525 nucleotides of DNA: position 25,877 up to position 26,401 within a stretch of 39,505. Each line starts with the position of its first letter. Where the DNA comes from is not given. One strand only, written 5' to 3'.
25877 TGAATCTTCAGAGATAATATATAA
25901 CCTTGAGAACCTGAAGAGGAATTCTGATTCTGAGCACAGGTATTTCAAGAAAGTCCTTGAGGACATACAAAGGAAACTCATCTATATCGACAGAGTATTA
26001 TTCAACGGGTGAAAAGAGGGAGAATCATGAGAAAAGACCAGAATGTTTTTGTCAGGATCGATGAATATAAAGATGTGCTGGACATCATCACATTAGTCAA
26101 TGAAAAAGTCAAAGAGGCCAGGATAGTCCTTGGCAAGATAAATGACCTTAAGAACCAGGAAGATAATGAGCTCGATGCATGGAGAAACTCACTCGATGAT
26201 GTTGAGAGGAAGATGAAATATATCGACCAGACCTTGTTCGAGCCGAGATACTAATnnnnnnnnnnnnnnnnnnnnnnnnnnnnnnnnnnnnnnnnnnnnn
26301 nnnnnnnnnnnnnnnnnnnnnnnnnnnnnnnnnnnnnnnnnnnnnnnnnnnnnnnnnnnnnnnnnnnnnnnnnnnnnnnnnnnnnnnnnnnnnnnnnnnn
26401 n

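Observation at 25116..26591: Three tandem, tightly coupled paralogous coiled-coil genes of unrecognised family, the first with a ~200-aa poly-proline arm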

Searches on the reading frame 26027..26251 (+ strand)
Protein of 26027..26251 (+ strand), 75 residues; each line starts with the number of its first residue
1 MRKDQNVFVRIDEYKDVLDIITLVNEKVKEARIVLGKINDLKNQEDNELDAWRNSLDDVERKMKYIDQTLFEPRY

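Call 5: search_protein_families(library=pfam, proteins=[window:26027-26251:+], max_evalue=10)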
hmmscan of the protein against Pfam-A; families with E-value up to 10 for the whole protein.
window:26027-26251:+ (75 aa): 4 families
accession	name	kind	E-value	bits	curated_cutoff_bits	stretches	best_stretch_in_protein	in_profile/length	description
PF05531.17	NPV_P10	-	0.021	15.7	29.8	1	6-71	4-66/75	Nucleopolyhedrovirus P10 protein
PF01484.22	Col_cuticle_N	-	0.12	13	23.5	1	34-63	21-50/50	Nematode cuticle collagen N-terminal domain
PF25655.1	Phi6_P8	-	0.19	12.3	27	1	11-65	55-109/143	Phi6 bacteriophage P8 capsid protein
PF11067.13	DUF2868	-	0.3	11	26.8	1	16-59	268-313/315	Protein of unknown function (DUF2868)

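Call 6: search_protein_families(library=ncbifam, proteins=[window:26027-26251:+], max_evalue=10)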
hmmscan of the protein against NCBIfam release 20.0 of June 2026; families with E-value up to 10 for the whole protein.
window:26027-26251:+ (75 aa): 0 families

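Call 10: find_homologous_proteins(query=window:26027-26251:+, max_evalue=0.01)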
Query window:26027-26251:+ (75 aa): 113 proteins with E <= 0.01 among 113 candidates.
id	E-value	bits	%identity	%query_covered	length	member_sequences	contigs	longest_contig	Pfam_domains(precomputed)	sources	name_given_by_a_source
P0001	2.1e-40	153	100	100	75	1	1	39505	-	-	-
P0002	1.4e-37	144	89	100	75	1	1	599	-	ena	-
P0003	6.5e-34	132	81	100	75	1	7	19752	-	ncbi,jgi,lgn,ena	jgi:hypothetical protein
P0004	4.6e-33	130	79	100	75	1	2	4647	-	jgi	jgi:hypothetical protein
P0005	8.6e-33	129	77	100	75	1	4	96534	-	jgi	jgi:flagellar hook-associated protein FlgK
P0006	8.6e-33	129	77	100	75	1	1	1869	-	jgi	jgi:hypothetical protein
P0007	9.4e-33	129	79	100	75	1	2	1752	-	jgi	jgi:hypothetical protein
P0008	1.1e-32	129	77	100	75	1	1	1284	-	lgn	-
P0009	1.3e-32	128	80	100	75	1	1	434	-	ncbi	-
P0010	2.1e-32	128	77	100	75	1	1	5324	-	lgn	-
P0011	2.4e-32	127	79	100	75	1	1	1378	-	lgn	-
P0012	2.9e-32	127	82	95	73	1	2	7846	-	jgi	-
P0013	3.3e-32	127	79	100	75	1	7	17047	-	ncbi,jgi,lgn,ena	-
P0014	3.4e-32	127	80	100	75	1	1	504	-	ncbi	-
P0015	4.5e-32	127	77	100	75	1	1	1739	-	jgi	jgi:hypothetical protein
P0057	3.7e-28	114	70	99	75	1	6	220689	-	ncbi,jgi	-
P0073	7.4e-27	110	71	100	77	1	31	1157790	-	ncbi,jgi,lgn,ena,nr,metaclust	ncbi:hypothetical protein QT06_C0001G0575 [archaeon GW2011_AR15]|nr:hypothetical protein QT06_C0001G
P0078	1.7e-20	90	56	97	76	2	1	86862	-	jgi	jgi:uncharacterized protein Yka (UPF0111/DUF47 family)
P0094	8.2e-19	85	54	99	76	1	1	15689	-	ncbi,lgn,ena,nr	ncbi:TPA: hypothetical protein HA265_05890 [Candidatus Woesearchaeota archaeon]|nr:hypothetical prot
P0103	3.8e-18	83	55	97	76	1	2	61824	-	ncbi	ncbi:MAG: hypothetical protein V1729_02800 [Candidatus Woesearchaeota archaeon]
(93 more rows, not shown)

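Call 11: search_solved_structures(query=window:26027-26251:+, max_evalue=10)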
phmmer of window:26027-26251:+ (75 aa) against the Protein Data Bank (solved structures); distinct sequences matched with E-value up to 10: 8.
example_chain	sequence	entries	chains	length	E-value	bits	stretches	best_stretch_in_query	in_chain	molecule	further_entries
3edv_A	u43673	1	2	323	0.22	15.2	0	35-67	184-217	Spectrin beta chain, brain 1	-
5yl9_A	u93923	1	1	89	0.24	15.1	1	11-56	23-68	Spike glycoprotein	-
5zuv_A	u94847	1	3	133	0.26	15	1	11-55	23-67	Spike glycoprotein,Spike glycoprotein,inhibitor EK1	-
5zhy_A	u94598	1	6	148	0.61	13.8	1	11-52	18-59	Spike glycoprotein, Spike glycoprotein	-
4bgv_A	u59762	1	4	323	0.66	13.7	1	28-67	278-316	MALATE DEHYDROGENASE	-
2ieq_A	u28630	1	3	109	1.6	12.5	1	13-51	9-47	Spike glycoprotein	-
6m3p_A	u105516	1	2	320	2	12.2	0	35-67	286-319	Spectrin beta chain, non-erythrocytic 1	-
5le2_A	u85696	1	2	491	3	11.6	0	40-72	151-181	DDD_D12_15_D12_15_D12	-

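Call 14: find_encoding_contigs(protein=P0073, flank=6000, max_places=2)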
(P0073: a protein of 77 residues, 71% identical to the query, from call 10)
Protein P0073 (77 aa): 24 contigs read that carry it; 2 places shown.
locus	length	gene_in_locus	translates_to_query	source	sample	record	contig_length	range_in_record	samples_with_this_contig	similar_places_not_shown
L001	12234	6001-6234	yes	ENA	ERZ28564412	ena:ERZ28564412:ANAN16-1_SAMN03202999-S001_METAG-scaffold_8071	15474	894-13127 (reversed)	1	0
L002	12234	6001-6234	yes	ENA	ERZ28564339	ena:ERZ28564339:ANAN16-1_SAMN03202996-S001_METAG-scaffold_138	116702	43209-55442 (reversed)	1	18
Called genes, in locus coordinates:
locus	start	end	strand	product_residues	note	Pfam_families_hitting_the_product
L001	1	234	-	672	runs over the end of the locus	PF17207:MCM_OB, PF00493:MCM, PF07728:AAA_5, PF01078:Mg_chelatase (weak), PF17855:MCM_lid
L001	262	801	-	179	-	PF00352:TBP, PF11858:DUF3378 (faint), PF00352:TBP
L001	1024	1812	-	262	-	PF01256:Carb_kinase, PF08543:Phos_pyr_kin (weak)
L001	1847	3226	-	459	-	-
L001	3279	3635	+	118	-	-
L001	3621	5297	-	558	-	PF00932:LTD (weak)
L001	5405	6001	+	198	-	-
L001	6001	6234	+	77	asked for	-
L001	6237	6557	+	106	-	-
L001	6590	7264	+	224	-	PF00535:Glycos_transf_2, PF13641:Glyco_tranf_2_3 (weak)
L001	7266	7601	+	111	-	PF10066:DUF2304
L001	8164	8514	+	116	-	-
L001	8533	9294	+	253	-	PF02463:SMC_N (weak), PF00005:ABC_tran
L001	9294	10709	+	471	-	PF19295:SufBD_N, PF01458:SUFBD_core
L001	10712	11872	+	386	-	PF19295:SufBD_N, PF01458:SUFBD_core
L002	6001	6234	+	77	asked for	-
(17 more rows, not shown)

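Call 15: find_encoding_contigs(protein=P0103, flank=6000, max_places=2)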
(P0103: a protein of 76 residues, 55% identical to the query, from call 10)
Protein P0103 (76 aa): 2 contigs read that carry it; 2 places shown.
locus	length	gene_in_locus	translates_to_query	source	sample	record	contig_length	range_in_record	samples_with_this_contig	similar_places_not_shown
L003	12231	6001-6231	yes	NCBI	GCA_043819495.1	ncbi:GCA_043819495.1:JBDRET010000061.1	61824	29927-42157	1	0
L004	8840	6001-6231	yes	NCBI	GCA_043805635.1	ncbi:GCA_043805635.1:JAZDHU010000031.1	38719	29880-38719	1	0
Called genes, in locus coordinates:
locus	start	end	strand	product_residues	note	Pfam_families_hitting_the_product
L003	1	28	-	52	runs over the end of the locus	-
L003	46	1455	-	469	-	PF04079:SMC_ScpB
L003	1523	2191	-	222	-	PF27325:MJ0538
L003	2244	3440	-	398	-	PF12323:HTH_OrfB_IS605, PF01385:OrfB_IS605, PF07282:Cas12f1-like_TNB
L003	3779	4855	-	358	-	-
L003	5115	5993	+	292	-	-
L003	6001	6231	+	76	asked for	-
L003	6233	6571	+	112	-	-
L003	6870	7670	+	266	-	PF02811:PHP, PF19567:CpsB_CapC (faint)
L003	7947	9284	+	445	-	PF00753:Lactamase_B, PF12706:Lactamase_B_2, PF22505:RNase_J_b_CASP, PF07521:RMMBL (faint)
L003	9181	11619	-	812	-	-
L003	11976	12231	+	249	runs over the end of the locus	PF00932:LTD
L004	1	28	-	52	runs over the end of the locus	-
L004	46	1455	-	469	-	PF04079:SMC_ScpB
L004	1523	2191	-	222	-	PF27325:MJ0538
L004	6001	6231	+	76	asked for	-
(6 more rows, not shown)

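Call 16: find_encoding_contigs(protein=P0078, flank=6000, max_places=1)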
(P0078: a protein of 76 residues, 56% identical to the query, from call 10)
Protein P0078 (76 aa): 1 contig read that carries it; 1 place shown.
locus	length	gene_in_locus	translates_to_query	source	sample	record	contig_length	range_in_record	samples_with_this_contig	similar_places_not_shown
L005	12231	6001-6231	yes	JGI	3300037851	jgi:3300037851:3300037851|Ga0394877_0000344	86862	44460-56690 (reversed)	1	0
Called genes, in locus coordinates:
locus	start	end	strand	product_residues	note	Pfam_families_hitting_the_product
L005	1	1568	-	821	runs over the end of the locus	PF00521:DNA_topoisoIV, PF03989:DNA_gyraseA_C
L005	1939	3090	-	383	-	PF04079:SMC_ScpB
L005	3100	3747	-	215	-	PF27325:MJ0538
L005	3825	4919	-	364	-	-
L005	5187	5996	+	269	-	-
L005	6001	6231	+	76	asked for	-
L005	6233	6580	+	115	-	-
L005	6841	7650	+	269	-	PF01876:RNase_P_p30 (weak), PF02811:PHP, PF19567:CpsB_CapC (faint)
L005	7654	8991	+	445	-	PF00753:Lactamase_B, PF12706:Lactamase_B_2, PF22505:RNase_J_b_CASP, PF07521:RMMBL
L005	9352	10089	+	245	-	PF00932:LTD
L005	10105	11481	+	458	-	PF00069:Pkinase, PF07714:PK_Tyr_Ser-Thr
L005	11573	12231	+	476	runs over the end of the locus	PF00069:Pkinase, PF07714:PK_Tyr_Ser-Thr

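Call 17: find_encoding_contigs(protein=P0094, flank=6000, max_places=1)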
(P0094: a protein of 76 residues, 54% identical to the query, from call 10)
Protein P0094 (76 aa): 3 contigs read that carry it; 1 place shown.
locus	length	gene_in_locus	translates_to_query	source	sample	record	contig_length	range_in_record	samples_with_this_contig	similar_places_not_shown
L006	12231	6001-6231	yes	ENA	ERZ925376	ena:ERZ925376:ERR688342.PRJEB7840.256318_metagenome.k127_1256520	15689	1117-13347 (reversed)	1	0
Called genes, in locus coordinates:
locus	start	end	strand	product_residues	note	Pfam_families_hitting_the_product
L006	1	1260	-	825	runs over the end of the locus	PF00521:DNA_topoisoIV, PF03989:DNA_gyraseA_C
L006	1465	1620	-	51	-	-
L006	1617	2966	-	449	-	PF04079:SMC_ScpB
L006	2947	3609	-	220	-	PF27325:MJ0538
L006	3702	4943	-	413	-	-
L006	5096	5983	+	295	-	-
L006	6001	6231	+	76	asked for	-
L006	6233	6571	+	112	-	-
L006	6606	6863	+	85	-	-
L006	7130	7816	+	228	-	-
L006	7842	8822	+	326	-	PF07885:Ion_trans_2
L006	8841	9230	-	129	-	PF01870:Hjc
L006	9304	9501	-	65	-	-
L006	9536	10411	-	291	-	PF00753:Lactamase_B, PF23023:Anti-Pycsar_Apyc1, PF12706:Lactamase_B_2 (weak)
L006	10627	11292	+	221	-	PF02778:tRNA_int_endo_N, PF01974:tRNA_int_endo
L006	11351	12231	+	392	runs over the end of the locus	-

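Call 18: find_encoding_contigs(protein=P0057, flank=6000, max_places=1)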
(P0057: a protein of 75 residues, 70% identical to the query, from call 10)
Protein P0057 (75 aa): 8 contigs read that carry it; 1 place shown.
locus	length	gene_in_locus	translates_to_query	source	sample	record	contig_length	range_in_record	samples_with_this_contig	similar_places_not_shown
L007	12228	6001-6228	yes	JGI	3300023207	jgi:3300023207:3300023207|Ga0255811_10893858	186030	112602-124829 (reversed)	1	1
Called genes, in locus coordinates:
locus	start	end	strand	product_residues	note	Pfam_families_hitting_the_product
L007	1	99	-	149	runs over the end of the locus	PF01877:RNA_binding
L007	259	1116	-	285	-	-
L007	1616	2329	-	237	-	PF04079:SMC_ScpB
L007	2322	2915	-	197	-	PF27325:MJ0538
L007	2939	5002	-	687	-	-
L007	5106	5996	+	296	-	-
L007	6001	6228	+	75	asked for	-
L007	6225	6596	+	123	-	-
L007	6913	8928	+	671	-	-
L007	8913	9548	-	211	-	-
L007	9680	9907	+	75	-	-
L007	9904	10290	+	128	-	PF04027:DUF371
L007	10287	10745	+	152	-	PF26292:PUA_elF2D, PF01472:PUA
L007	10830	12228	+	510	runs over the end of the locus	-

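Call 20: find_related_loci(query=A1, collection=genome_contigs, flank=6000)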
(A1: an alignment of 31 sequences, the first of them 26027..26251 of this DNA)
Query A1 (75 aa) in genome_contigs; peptide patterns used: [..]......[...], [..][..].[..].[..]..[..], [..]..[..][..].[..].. (x = any residue, [..] = any of these).
231 stretches matched a pattern; 103 encode a relative of the query (tblastn E <= 1e-3); the best 80 are kept; 80 distinct loci.
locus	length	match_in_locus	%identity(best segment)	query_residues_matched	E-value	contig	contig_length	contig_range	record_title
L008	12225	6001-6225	77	1-75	2e-36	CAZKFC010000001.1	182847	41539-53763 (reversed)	MAG TPA_asm: uncultured Methanosarcinales archaeon isolate binchicken_co19_615 genome assembly, contig: NODE_16_length_1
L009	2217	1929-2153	73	1-75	7e-36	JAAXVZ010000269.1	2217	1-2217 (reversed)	MAG: Nanoarchaeota archaeon isolate W9_Combined_metabat1_108 W9_Combined_metabat1_108_NODE_60186, whole genome shotgun s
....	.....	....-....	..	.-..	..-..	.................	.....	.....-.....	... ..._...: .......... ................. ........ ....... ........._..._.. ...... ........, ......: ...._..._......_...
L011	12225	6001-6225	73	1-75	5e-35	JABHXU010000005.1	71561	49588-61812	MAG: archaeon isolate SI047_bin43 k141_673225, whole genome shotgun sequence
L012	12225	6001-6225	76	1-75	1e-34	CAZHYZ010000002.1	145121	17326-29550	MAG TPA_asm: uncultured Methanosarcinales archaeon isolate SRP141376_co3_443 genome assembly, contig: NODE_140_length_14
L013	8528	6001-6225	71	1-75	4e-34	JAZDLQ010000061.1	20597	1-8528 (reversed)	MAG: archaeon isolate MEGAHIT-group-0.609 k141_4801045, whole genome shotgun sequence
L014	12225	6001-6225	72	1-75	7e-34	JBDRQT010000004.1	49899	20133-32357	MAG: archaeon isolate MEGAHIT-group-2.59 k141_8782, whole genome shotgun sequence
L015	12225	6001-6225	68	1-75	6e-33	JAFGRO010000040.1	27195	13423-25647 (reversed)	MAG: Candidatus Woesearchaeota archaeon isolate Zod_Metabat.833 k87_5677881, whole genome shotgun sequence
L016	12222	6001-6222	70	1-74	5e-33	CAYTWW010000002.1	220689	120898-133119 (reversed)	MAG TPA_asm: uncultured Methanosarcinales archaeon isolate SRP167436_co1_14 genome assembly, contig: NODE_14_length_2206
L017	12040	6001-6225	68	1-75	2e-32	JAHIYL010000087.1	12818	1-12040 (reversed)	MAG: Nanoarchaeota archaeon isolate Modern_marine.mb.116 Modern_marine.mb.116_k141_839237, whole genome shotgun sequence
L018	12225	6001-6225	71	1-75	4e-32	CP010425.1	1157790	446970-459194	Archaeon GW2011_AR15 chromosome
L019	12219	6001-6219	70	3-75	5e-32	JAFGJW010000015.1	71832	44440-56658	MAG: Candidatus Woesearchaeota archaeon isolate Zod_Metabat.297 k87_9221705, whole genome shotgun sequence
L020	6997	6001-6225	68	1-75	3e-31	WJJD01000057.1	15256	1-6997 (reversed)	MAG: Candidatus Woesearchaeota archaeon isolate Bin_274 k141_1143831, whole genome shotgun sequence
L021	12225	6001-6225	67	1-75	3e-30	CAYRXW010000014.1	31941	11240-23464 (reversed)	MAG TPA_asm: uncultured Methanosarcinales archaeon isolate SRP292972_co1_23 genome assembly, contig: NODE_700_length_319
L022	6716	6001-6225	67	1-75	3e-29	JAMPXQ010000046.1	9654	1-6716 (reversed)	MAG: Candidatus Woesearchaeota archaeon isolate R2F_R2FSRR_metabat.41 R2F_C4131, whole genome shotgun sequence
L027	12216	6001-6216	58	2-73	3e-26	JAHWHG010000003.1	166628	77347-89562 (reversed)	MAG: Candidatus Woesearchaeota archaeon isolate FT2_348 k127_10339964, whole genome shotgun sequence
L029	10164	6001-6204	60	7-74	2e-25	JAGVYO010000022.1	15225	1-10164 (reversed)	Candidatus Woesearchaeota archaeon isolate RIFCSPLOWO2_01_FULL_50_16 rifcsplowo2_01_scaffold_23863, whole genome shotgun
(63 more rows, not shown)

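Call 30: predict_structure(alignment_id=A1)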
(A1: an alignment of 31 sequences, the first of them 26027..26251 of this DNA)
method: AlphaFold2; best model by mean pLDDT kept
length: 75 residues; sequences in the alignment: 31
mean_pLDDT: 83.2   pTM: 0.45
mean pLDDT of the five models: 83.2, 81.8, 77.9, 75.7, 67.9
residues with pLDDT >= 90: 36; 70-90: 26; 50-70: 12; < 50: 1
segments of 3 or more residues with pLDDT < 50: none
pLDDT, mean of each block of 10 residues (from residue 1): 64 84 91 91 93 92 82 56
secondary structure, 60 per line:
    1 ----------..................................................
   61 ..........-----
elements in order: H11-70

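Call 35: search_protein_representatives(alignment_id=A2)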
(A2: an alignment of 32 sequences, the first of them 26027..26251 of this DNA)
Query: 32 sequences, 76 profile positions. Proteins with E-value up to 0.001 (for the whole library): 2941; up to 1e-10: 865; up to 1e-30: 2. The best 150 are listed.
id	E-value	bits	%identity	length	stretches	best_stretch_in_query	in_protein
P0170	3.3e-33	129.7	-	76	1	1-75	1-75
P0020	3.9e-33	129.4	-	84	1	1-75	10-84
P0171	6.2e-30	119.1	-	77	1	2-75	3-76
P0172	3.1e-29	116.9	-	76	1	1-75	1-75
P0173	4.1e-28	113.3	-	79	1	4-75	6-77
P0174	5.3e-28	113.0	-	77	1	4-75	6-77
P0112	1.0e-27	112.1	-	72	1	5-76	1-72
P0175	2.2e-27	111.0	-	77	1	2-75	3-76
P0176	4.6e-27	109.9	-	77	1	4-74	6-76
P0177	1.1e-26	108.8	-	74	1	4-74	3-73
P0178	3.3e-26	107.2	-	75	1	3-75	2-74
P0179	3.6e-26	107.1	-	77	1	3-76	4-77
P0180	4.5e-26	106.8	-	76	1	1-75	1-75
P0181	1.2e-25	105.5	-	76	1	3-75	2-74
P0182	1.2e-25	105.4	-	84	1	3-74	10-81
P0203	3.2e-22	94.4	-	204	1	10-74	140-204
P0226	3.6e-20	87.9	-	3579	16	8-42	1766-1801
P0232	7.1e-20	86.9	-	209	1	4-72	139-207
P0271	2.3e-18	82.1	-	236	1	4-73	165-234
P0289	6.1e-18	80.7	-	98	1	2-74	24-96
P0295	1.0e-17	80.0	-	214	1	3-74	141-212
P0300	1.9e-17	79.1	-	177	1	5-73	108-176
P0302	2.0e-17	79.1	-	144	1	3-72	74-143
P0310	3.5e-17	78.3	-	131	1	4-72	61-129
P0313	4.9e-17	77.8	-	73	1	1-73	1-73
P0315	5.4e-17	77.7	-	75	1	3-75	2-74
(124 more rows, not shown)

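Call 36: search_protein_families(library=pfam, proteins=[L003:1523-2188:-, L003:3779-4852:-, L003:46-1452:-, L007:2939-4999:-, L006:3702-4940:-], max_evalue=0.01)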
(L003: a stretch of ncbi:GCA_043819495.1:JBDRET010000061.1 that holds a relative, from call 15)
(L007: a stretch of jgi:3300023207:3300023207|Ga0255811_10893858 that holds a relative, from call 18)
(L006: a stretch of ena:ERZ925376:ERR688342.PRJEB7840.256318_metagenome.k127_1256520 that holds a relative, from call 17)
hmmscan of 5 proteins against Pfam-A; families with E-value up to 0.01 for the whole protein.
L003:1523-2188:- (221 aa): 0 families

L003:3779-4852:- (357 aa): 0 families

L003:46-1452:- (468 aa): 1 family
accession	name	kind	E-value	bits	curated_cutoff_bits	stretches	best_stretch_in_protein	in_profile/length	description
PF04079.22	SMC_ScpB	-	1.3e-32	113.1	27.4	1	6-153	2-155/160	Segregation and condensation complex subunit ScpB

L007:2939-4999:- (686 aa): 0 families

L006:3702-4940:- (412 aa): 0 families

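Call 45: search_protein_families(library=pfam, proteins=[P0226, P0289, P0203, P0271], max_evalue=0.01)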
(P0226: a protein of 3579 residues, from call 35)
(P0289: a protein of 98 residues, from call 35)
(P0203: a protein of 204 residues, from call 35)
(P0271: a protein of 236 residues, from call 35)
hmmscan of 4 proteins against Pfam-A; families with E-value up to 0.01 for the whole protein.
P0226 (3579 aa): 9 families
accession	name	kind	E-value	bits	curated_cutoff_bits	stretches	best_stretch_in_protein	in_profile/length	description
PF05662.19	YadA_stalk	-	1.5e-194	630.7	28.4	29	3354-3392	1-36/43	Coiled stalk of trimeric autotransporter adhesin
PF12902.13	Ferritin-like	-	7e-55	186.7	22.3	0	1763-1829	118-183/221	Ferritin-like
PF04691.17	ApoC-I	-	2.9e-47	158.8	28.3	0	260-281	3-24/61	Apolipoprotein C-I (ApoC-1)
PF16110.10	DUF4828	-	6.3e-30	103.9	23.3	0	390-432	33-74/79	Domain of unknown function (DUF4828)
PF21123.3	Dna2_Rift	-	8.5e-19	68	27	0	393-454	18-77/98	Dna2 Rift barrel domain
PF10246.15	MRP-S35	-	2.7e-15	56.6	25.1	0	1183-1233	34-84/105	Mitochondrial ribosomal protein MRP-S35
PF03895.21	YadA_anchor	-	6.1e-10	39.5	22.7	1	3523-3576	5-58/60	YadA-like membrane anchor domain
PF04380.18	BMFP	-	4.2e-08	33.9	37.2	0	369-399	46-76/77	Membrane fusogenic activity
PF16427.10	DUF5024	-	1.5e-05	25.7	25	0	386-414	5-33/104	Domain of unknown function (DUF5024)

P0289 (98 aa): 1 family
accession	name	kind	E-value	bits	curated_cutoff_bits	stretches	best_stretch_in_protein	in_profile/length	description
PF07544.18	Med9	-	0.00085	19.8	26.9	1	34-86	19-71/80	RNA polymerase II transcription mediator complex subunit 9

P0203 (204 aa): 1 family
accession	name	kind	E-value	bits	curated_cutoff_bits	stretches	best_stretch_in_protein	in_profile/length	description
PF00496.27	SBP_bac_5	-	2.4e-08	33.9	32.4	1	79-145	4-75/368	Bacterial extracellular solute-binding proteins, family 5 Middle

P0271 (236 aa): 0 families
